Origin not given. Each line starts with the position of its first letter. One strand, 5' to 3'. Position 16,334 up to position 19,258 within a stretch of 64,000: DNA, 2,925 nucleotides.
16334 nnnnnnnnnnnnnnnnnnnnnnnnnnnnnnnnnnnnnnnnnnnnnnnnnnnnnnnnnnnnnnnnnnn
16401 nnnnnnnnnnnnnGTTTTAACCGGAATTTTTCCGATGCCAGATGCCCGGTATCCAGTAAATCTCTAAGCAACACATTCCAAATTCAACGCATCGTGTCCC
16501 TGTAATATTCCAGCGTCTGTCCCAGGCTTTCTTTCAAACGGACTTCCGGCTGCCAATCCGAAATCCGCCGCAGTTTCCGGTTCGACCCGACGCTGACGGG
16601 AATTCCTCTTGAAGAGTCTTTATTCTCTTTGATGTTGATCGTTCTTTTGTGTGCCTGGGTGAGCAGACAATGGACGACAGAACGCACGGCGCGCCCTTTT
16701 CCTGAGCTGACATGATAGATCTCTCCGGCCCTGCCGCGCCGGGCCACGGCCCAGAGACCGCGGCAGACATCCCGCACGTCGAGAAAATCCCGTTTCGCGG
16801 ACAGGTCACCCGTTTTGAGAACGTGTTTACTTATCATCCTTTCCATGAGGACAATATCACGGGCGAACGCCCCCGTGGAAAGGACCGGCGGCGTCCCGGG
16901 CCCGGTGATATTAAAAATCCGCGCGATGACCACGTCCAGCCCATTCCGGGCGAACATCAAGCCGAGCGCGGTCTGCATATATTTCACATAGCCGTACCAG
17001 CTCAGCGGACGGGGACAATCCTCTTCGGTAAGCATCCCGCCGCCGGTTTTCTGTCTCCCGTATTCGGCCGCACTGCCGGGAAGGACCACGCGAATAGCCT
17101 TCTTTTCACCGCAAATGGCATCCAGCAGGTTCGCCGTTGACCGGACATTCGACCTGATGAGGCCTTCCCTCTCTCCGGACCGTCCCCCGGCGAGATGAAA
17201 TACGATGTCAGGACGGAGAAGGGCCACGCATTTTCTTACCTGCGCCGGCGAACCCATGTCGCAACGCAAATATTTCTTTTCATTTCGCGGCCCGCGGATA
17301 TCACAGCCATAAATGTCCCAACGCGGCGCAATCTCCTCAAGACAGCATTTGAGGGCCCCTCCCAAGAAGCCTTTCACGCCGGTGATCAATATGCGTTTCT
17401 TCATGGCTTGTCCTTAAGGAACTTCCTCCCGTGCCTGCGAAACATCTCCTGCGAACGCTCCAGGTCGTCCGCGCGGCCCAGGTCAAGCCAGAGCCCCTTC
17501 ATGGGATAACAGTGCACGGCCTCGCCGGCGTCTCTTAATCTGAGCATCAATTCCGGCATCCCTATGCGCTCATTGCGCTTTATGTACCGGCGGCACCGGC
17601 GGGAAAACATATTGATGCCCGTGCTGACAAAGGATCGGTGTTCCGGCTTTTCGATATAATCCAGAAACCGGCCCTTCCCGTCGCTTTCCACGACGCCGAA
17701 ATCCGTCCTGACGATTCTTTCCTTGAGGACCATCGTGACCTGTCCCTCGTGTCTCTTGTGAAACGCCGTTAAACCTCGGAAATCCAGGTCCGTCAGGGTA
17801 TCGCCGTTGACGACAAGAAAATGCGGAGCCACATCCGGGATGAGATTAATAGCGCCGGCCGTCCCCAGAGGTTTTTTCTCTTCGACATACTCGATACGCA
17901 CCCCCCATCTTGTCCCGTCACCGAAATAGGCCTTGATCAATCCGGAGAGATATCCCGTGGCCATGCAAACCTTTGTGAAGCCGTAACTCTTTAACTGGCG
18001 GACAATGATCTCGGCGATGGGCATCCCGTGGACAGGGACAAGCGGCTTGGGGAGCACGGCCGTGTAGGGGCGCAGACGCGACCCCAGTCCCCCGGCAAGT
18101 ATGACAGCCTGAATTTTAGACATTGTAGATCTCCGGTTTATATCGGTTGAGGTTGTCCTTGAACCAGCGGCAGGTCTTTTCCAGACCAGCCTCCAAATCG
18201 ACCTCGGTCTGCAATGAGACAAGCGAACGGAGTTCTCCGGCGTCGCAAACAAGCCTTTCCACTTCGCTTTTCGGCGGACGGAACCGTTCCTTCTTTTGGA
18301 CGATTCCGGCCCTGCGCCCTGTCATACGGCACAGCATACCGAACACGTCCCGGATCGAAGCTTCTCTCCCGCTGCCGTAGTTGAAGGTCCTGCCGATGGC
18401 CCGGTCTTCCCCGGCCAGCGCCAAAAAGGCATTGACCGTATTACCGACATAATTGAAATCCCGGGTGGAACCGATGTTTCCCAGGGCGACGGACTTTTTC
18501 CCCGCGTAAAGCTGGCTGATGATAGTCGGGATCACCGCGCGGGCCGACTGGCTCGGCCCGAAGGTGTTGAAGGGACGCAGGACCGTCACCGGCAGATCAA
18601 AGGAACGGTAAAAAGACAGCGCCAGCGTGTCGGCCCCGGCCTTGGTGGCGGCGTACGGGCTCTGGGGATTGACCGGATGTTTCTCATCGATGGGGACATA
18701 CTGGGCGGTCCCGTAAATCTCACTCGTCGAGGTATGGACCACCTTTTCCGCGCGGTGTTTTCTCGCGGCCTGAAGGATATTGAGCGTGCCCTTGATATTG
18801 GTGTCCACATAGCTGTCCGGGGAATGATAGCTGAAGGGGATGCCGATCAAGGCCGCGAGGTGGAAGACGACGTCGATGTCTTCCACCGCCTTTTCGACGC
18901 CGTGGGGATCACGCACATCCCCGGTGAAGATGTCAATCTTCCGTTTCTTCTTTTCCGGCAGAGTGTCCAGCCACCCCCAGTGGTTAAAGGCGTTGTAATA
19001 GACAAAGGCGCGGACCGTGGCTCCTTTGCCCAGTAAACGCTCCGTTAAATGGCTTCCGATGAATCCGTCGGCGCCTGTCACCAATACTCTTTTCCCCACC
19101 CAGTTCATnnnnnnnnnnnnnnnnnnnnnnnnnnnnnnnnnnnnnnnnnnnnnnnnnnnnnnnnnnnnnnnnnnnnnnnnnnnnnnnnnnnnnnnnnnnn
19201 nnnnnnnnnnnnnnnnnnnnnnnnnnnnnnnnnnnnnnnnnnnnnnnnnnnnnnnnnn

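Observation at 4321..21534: Three Wzy_C-family (O-antigen ligase / O-oligosaccharyltransferase-like) proteins, two with giant hydrophilic insertions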

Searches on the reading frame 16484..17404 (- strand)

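Call 9: search_protein_families(library=pfam, proteins=[window:16484-17404:-], max_evalue=0.001)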
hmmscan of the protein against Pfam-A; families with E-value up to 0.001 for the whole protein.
window:16484-17404:- (306 aa): 2 families
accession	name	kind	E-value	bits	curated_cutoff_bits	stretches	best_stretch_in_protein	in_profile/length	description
PF01370.27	Epimerase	-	2.4e-33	116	20.9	1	5-232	1-239/240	NAD dependent epimerase/dehydratase family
PF16363.11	GDP_Man_Dehyd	-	1.1e-25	91.2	27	1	42-294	53-329/332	GDP-mannose 4,6 dehydratase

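Call 72: search_protein_families(library=ncbifam, proteins=[window:16484-17404:-], max_evalue=1e-10)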
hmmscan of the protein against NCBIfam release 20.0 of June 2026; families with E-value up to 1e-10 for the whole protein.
window:16484-17404:- (306 aa): 4 families
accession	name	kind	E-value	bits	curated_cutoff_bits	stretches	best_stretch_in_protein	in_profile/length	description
TIGR01181.1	dTDP_gluc_dehyt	equivalog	1.4e-20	73.6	365.1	1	42-303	51-313/321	dTDP-glucose 4,6-dehydratase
TIGR02197.1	heptose_epim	equivalog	8.5e-15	54.7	274.6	1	5-263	1-273/316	ADP-glyceromanno-heptose 6-epimerase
TIGR01179.1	galE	equivalog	4.7e-13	48.7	262.3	1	43-299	49-323/332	UDP-glucose 4-epimerase GalE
TIGR04180.1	EDH_00030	hypoth_equivalog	4.8e-12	45.6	475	1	49-288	57-296/297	NAD-dependent 4,6-dehydratase LegB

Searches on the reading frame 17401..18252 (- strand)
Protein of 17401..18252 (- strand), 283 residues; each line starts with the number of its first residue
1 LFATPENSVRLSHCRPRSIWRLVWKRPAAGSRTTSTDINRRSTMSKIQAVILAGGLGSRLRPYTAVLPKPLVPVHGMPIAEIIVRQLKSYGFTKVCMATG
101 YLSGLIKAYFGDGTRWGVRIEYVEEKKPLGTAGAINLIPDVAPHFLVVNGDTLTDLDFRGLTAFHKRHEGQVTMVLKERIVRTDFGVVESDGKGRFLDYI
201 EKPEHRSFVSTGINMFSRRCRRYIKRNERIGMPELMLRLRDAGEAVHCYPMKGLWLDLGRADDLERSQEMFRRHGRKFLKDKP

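Call 9: search_protein_families(library=pfam, proteins=[window:17401-18252:-], max_evalue=0.001)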
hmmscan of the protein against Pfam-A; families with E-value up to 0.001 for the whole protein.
window:17401-18252:- (283 aa): 2 families
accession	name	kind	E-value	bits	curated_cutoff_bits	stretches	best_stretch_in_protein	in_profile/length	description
PF00483.29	NTP_transferase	-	3.2e-37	128.8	21.2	1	49-268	2-239/245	Nucleotidyl transferase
PF12804.13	NTP_transf_3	-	3.6e-09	37.4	27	1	49-152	1-96/160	MobA-like NTP transferase domain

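Call 72: search_protein_families(library=ncbifam, proteins=[window:17401-18252:-], max_evalue=1e-10)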
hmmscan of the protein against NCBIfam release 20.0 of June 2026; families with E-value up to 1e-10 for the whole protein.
window:17401-18252:- (283 aa): 13 families
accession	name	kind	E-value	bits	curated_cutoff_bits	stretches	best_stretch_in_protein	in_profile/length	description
NF052502.1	man1P_GTase_Rv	exception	2e-44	151.9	440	1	48-267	2-226/352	mannose-1-phosphate guanylyltransferase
TIGR03992.1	Arch_glmU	subfamily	7.3e-35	120.6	292.1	1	48-268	2-224/393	bifunctional sugar-1-phosphate nucleotidylyltransferase/acetyltransferase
NF045761.1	NAMPUrTaseMurU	equivalog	2.2e-32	112.8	250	1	48-268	2-224/226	N-acetylmuramate alpha-1-phosphate uridylyltransferase MurU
TIGR01208.1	rmlA_long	equivalog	1.6e-26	93.1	320.25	1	49-267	2-230/353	glucose-1-phosphate thymidylyltransferase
NF049965.1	GlMnHpPGnyltfHddC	equivalog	2.1e-24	86.4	300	1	48-223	2-174/221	D-glycero-D-manno-heptose 1-phosphate guanosyltransferase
NF041313.1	UDPGP_AglF_Halo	equivalog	1.6e-23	83.4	400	1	48-268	2-231/234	UTP--glucose-1-phosphate uridylyltransferase AglF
TIGR02623.1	G1P_cyt_trans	equivalog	3.4e-17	62.7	300.25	0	48-111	2-65/255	glucose-1-phosphate cytidylyltransferase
NF041173.1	Sug_nt_acttase_Thmprot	equivalog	7.8e-17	61.3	600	1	48-263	2-219/405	bifunctional sugar-1-phosphate nucleotidylyltransferase/acetyltransferase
NF003670.0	PRK05293.1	equivalog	4.6e-14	52.1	470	1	45-264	3-251/382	glucose-1-phosphate adenylyltransferase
TIGR01207.1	rmlA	equivalog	4.8e-14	52.2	360.65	1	49-226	2-185/286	glucose-1-phosphate thymidylyltransferase RfbA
NF002023.0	PRK00844.1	subfamily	2.2e-13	49.8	458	1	43-209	3-187/408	glucose-1-phosphate adenylyltransferase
TIGR02091.1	glgC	equivalog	2.1e-12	46.8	424.9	1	49-218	3-200/364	glucose-1-phosphate adenylyltransferase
NF002772.0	PRK02862.1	equivalog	7.2e-11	41.4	537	0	143-210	117-186/429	glucose-1-phosphate adenylyltransferase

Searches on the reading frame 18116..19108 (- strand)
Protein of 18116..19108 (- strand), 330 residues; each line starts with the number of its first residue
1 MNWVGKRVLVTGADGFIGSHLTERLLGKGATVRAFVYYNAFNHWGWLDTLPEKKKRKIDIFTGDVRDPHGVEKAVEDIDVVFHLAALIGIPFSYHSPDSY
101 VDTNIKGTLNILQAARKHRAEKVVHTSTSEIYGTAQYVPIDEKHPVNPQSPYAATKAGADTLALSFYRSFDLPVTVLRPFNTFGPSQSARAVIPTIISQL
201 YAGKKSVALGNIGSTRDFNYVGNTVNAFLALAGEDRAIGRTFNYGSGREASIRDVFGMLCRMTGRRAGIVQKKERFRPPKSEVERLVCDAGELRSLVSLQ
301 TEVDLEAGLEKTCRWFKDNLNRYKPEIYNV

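Call 9: search_protein_families(library=pfam, proteins=[window:18116-19108:-], max_evalue=0.001)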
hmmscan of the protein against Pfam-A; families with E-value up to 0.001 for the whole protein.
window:18116-19108:- (330 aa): 10 families
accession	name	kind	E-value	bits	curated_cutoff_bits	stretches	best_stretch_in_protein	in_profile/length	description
PF16363.11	GDP_Man_Dehyd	-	8.7e-65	219.8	27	1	9-312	1-332/332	GDP-mannose 4,6 dehydratase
PF01370.27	Epimerase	-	3.9e-55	187.3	20.9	1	8-244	1-239/240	NAD dependent epimerase/dehydratase family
PF01073.25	3Beta_HSD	-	1.1e-27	97.2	22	1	9-228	1-225/280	3-beta hydroxysteroid dehydrogenase/isomerase family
PF02719.21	Polysacc_synt_2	-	2.3e-20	73.4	20.2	1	8-267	1-251/293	Polysaccharide biosynthesis protein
PF07993.18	NAD_binding_4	-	1.7e-17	63.9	20.1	1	10-188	1-213/258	Male sterility protein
PF13460.12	NAD_binding_10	-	5e-12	46.5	27.2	1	12-179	1-143/184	NAD(P)H-binding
PF04321.23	RmlD_sub_bind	-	1.9e-11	44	27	1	7-158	2-131/287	RmlD substrate binding domain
PF00106.31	adh_short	-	3.5e-10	40.1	26.6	1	6-165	1-162/195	short chain dehydrogenase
PF05368.20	NmrA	-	6.1e-06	26.5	27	1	6-119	3-98/298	NmrA-like family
PF08659.16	KR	-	0.00062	20.2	22.6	0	8-135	3-144/180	KR domain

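Call 72: search_protein_families(library=ncbifam, proteins=[window:18116-19108:-], max_evalue=1e-10)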
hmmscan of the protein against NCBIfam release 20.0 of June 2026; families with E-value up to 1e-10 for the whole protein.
window:18116-19108:- (330 aa): 24 families
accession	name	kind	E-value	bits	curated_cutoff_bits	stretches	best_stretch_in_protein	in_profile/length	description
TIGR04180.1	EDH_00030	hypoth_equivalog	4.8e-138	459.2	475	1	8-302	1-295/297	NAD-dependent 4,6-dehydratase LegB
TIGR01181.1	dTDP_gluc_dehyt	equivalog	3.8e-51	174.1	365.1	1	7-324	1-319/321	dTDP-glucose 4,6-dehydratase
TIGR01179.1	galE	equivalog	9.6e-38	129.8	262.3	1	7-188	1-182/332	UDP-glucose 4-epimerase GalE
NF011728.1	PRK15181.1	equivalog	2e-32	112.5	760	1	5-319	15-340/348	Vi polysaccharide biosynthesis UDP-N-acetylglucosaminuronic acid C-4 epimerase TviC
TIGR02622.1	CDP_4_6_dhtase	equivalog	1.6e-29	103.1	278.45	1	3-322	2-336/352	CDP-glucose 4,6-dehydratase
NF007582.0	PRK10217.1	equivalog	6.2e-28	97.9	698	1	6-320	2-335/355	dTDP-glucose 4,6-dehydratase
NF007490.0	PRK10084.1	subfamily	1.4e-25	90.1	649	1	7-321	2-339/361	dTDP-glucose 4,6-dehydratase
NF042423.1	oxyalk_red_Shew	equivalog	3e-25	89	580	1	6-232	9-221/331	2-alkyl-3-oxoalkanoate reductase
TIGR03466.1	HpnA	hypoth_equivalog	6.5e-25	87.7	367.65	1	7-203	2-191/327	hopanoid-associated sugar epimerase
TIGR01472.1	gmd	equivalog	1.2e-24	87.2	415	1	7-264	2-269/342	GDP-mannose 4,6-dehydratase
NF042422.1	oxyalk_red_OleD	equivalog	2e-24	86.6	580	1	7-264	2-251/329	2-alkyl-3-oxoalkanoate reductase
NF043036.1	ErythonDh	equivalog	1.3e-22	80.5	325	1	7-205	2-206/321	D-erythronate dehydrogenase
NF007956.0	PRK10675.1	subfamily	4e-20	72.2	394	1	7-188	2-186/338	UDP-glucose 4-epimerase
NF052578.1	StrlDmthSdmBMthl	equivalog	1.6e-19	70.8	600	1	8-265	3-247/328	sterol demethylase protein SdmB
TIGR02197.1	heptose_epim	equivalog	2.3e-19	69.8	274.6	1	8-267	1-264/316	ADP-glyceromanno-heptose 6-epimerase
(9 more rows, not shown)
